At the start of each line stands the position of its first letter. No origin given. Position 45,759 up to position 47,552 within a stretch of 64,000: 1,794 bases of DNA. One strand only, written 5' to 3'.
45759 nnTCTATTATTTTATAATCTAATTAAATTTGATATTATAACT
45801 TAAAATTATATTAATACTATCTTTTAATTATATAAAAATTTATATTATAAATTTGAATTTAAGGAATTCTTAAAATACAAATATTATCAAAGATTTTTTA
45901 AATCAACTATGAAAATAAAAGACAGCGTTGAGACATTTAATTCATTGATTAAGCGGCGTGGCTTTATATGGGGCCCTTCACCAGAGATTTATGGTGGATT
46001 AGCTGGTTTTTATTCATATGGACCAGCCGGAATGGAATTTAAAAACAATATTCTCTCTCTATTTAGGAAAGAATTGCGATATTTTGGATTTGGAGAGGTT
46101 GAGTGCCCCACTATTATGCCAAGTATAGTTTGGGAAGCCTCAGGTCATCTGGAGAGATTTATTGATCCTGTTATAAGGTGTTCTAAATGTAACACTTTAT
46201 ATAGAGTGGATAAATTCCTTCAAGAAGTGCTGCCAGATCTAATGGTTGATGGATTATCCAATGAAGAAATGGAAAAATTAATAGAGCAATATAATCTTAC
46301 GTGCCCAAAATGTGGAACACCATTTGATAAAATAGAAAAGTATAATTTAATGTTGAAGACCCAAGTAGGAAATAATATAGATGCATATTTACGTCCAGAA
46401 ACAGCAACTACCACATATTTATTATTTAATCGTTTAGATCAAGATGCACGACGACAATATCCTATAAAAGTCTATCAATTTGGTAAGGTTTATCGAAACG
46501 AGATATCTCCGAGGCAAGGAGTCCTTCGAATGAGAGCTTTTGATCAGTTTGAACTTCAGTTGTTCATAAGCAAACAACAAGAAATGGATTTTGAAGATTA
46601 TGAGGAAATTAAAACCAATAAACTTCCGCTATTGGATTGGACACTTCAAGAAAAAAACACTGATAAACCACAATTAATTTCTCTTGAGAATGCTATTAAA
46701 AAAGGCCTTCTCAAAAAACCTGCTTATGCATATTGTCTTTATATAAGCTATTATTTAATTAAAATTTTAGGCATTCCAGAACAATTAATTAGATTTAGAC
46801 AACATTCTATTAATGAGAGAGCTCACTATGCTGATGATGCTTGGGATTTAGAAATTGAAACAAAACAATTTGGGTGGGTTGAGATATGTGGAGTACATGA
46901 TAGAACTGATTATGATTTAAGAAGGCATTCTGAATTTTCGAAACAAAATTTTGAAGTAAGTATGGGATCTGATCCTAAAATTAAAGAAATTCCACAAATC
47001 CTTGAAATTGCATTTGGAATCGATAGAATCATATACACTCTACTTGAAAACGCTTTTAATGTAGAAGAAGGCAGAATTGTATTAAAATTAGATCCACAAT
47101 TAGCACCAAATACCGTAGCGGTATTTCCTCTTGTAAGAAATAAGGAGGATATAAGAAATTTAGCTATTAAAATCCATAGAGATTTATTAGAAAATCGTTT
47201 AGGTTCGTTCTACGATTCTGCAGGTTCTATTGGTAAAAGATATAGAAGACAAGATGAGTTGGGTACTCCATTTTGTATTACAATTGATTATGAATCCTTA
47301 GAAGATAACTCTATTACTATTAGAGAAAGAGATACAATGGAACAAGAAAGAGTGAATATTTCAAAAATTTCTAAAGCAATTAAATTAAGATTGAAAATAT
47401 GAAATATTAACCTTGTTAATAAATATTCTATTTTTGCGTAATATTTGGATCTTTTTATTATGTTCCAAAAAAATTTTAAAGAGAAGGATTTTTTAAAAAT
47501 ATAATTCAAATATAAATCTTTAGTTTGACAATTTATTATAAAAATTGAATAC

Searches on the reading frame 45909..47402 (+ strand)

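Call 16: search_protein_families(library=pfam, proteins=[window:45909-47402:+])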
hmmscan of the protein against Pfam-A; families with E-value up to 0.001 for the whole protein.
window:45909-47402:+ (497 aa): 3 families
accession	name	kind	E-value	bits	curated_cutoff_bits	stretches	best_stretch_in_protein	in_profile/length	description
PF03129.25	HGTP_anticodon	-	9.3e-22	77.4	21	1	403-492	2-92/94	Anticodon binding domain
PF00587.30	tRNA-synt_2b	-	1.7e-12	48.2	29.3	1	156-381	8-178/179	tRNA synthetase class II core domain (G, H, P, S and T)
PF13717.11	Zn_ribbon_4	-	0.00046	20.5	30.3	0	89-101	3-15/36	zinc-ribbon domain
